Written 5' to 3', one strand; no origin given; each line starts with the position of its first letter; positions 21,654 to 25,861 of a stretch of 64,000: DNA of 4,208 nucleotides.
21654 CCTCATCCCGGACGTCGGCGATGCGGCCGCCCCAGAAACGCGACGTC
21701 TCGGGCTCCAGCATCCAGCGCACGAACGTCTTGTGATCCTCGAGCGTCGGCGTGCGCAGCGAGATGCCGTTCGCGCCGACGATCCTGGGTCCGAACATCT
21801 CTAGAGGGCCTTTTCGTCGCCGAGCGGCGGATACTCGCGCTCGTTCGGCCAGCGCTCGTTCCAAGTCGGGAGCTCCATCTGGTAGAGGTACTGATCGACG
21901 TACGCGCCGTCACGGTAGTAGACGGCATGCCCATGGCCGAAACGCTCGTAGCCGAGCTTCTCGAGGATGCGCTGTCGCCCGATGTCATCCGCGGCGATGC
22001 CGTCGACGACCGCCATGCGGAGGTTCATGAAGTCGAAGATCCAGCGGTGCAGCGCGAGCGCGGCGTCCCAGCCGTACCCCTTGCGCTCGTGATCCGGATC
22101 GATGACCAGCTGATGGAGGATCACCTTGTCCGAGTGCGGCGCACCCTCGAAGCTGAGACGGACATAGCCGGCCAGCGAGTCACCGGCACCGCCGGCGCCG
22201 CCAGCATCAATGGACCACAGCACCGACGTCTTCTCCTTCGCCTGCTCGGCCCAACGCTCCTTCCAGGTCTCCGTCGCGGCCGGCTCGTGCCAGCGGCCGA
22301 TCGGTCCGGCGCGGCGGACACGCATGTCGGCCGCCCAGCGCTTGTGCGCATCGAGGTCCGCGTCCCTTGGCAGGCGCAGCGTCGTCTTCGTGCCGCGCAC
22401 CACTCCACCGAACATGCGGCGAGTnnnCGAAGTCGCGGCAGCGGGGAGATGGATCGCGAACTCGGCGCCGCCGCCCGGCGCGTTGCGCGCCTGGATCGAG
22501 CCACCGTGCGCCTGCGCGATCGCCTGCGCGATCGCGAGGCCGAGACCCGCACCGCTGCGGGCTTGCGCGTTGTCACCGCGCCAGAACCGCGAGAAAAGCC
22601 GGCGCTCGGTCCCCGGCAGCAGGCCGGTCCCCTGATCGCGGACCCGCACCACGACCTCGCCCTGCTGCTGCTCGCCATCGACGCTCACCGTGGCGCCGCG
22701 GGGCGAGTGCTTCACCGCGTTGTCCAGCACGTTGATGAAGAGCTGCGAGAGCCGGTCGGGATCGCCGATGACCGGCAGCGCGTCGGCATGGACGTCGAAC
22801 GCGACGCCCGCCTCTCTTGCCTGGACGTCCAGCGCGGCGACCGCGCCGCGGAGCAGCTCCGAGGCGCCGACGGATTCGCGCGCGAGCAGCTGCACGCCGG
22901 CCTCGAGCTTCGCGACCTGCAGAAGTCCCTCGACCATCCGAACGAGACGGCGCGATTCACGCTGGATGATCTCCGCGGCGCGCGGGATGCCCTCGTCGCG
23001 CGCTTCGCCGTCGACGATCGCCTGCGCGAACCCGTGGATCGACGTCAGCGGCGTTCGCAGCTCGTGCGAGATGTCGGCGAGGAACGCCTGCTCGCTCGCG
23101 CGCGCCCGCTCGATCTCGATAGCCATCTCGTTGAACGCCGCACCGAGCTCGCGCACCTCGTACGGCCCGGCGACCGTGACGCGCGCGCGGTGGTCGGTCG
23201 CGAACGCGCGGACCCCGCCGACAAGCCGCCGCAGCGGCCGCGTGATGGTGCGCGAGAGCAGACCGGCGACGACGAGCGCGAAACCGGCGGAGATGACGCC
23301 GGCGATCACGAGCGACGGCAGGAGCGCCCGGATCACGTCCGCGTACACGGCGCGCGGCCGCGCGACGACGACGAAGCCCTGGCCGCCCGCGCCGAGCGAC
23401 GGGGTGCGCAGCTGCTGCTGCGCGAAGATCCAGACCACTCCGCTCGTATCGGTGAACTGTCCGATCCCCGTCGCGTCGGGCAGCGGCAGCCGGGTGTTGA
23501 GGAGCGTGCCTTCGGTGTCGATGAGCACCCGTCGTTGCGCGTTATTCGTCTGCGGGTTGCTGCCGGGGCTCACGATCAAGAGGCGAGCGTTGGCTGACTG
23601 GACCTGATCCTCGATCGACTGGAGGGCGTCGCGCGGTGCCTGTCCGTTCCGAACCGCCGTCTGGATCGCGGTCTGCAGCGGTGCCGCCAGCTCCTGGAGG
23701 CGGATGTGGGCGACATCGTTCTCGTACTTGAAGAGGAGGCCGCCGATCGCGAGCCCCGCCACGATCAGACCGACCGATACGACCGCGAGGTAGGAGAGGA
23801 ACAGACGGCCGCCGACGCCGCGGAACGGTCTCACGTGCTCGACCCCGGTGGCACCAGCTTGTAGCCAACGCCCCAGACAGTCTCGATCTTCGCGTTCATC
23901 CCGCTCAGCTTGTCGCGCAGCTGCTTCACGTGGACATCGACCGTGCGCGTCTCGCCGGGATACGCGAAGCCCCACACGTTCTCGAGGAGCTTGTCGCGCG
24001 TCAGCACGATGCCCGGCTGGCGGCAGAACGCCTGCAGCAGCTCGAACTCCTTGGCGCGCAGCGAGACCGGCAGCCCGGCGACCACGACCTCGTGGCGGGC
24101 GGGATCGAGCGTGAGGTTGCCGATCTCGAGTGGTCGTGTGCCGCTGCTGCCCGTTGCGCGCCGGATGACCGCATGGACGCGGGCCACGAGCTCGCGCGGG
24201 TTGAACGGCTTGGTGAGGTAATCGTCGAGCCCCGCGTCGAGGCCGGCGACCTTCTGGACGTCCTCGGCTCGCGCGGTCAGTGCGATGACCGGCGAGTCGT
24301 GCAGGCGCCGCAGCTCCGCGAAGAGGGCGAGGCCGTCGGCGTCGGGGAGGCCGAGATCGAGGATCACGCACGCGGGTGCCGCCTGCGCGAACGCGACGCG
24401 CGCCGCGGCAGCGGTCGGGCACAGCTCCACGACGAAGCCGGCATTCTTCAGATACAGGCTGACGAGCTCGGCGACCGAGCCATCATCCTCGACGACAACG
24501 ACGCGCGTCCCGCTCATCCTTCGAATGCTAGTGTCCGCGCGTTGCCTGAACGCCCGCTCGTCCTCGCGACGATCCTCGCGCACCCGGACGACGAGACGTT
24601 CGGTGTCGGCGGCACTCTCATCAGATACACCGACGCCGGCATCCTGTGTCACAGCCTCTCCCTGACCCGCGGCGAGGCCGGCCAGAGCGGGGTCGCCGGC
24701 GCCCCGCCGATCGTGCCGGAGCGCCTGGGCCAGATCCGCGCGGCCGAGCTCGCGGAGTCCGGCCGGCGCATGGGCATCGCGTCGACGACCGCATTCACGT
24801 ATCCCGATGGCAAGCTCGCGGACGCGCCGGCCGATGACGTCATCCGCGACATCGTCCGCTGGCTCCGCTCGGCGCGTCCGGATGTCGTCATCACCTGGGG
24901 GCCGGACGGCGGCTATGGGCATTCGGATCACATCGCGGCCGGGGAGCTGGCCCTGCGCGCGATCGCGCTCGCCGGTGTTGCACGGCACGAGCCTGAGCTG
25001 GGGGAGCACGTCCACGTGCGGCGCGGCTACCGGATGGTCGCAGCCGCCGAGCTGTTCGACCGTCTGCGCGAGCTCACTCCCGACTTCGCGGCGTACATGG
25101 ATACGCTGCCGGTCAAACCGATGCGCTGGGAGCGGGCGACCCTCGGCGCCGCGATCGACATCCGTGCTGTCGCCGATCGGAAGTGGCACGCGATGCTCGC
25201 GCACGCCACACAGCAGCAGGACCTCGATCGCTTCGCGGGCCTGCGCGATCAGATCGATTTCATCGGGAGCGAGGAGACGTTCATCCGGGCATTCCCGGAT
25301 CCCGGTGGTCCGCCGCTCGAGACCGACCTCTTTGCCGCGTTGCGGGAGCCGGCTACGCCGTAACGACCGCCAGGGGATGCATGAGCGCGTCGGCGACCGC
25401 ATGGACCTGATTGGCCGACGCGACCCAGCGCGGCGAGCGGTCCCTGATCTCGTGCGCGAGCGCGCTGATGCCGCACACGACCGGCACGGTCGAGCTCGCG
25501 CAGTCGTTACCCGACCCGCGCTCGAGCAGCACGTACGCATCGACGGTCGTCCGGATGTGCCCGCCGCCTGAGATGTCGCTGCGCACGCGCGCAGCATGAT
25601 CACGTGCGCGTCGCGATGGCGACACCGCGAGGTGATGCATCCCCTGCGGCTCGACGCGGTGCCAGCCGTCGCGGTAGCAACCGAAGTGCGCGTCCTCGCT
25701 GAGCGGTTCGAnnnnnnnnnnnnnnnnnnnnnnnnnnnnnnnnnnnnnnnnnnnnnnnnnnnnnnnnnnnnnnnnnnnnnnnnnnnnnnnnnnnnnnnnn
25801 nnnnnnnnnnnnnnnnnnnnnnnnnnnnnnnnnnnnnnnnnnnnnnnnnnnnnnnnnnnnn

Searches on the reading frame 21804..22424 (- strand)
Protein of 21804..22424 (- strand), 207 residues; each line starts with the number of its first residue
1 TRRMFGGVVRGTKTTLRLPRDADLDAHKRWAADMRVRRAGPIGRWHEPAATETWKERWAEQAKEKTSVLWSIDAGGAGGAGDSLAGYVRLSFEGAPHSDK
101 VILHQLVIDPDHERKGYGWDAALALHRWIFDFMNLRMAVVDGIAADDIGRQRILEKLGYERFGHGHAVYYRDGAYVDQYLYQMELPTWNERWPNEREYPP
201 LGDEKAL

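Call 85: search_protein_families(library=pfam, proteins=[window:21804-22424:-], max_evalue=0.00001)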
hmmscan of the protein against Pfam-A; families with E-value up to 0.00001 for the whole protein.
window:21804-22424:- (207 aa): 3 families
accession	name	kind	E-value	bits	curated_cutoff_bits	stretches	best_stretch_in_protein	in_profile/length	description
PF13302.13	Acetyltransf_3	-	1.8e-14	55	25.4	1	15-159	3-137/138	Acetyltransferase (GNAT) domain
PF13420.13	Acetyltransf_4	-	1.5e-06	28.7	24.3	1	16-178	1-153/155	Acetyltransferase (GNAT) domain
PF00583.31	Acetyltransf_1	-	2.7e-06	28.1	20.7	1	48-159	10-116/116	Acetyltransferase (GNAT) family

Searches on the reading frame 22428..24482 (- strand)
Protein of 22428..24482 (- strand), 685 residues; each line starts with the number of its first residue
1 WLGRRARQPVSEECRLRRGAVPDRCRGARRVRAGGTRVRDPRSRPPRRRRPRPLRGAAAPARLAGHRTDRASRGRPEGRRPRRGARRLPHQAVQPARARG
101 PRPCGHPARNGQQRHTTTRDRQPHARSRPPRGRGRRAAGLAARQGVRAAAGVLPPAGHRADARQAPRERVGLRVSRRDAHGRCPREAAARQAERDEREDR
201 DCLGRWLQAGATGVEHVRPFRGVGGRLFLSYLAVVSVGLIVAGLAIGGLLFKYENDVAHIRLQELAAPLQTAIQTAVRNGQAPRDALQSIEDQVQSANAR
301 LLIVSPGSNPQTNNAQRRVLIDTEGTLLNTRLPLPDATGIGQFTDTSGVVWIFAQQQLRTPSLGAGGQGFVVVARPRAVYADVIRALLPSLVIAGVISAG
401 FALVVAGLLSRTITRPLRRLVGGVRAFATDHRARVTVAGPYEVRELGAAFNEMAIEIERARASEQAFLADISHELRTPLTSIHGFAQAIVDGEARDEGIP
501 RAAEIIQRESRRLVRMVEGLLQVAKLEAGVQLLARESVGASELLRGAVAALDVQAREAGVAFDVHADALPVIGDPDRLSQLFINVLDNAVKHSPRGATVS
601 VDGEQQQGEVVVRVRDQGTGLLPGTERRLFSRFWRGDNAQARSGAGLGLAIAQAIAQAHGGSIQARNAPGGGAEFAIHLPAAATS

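Call 89: search_protein_families(library=pfam, proteins=[window:22428-24482:-], max_evalue=0.00001)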
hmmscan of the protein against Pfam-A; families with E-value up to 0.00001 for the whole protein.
window:22428-24482:- (685 aa): 3 families
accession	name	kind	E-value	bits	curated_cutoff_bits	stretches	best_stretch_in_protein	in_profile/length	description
PF02518.31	HATPase_c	-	2.8e-26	92.6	26.4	1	573-682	1-110/111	Histidine kinase-, DNA gyrase B-, and HSP90-like ATPase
PF00512.31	HisKA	-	6.5e-18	65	26.9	1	465-529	3-66/66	His Kinase A (phospho-acceptor) domain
PF00672.30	HAMP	-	6.3e-12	46.1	25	1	408-458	1-52/53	HAMP domain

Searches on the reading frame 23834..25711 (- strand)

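Call 89: search_protein_families(library=pfam, proteins=[window:23834-25711:-], max_evalue=0.00001)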
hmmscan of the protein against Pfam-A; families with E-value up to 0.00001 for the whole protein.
window:23834-25711:- (626 aa): 2 families
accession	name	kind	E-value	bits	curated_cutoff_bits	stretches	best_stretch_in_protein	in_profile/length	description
PF00486.34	Trans_reg_C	-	2.2e-24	85.8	26.2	1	548-619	3-77/77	Transcriptional regulatory protein, C terminal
PF00072.30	Response_reg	-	5e-24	85.1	30.2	1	404-512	1-110/111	Response regulator receiver domain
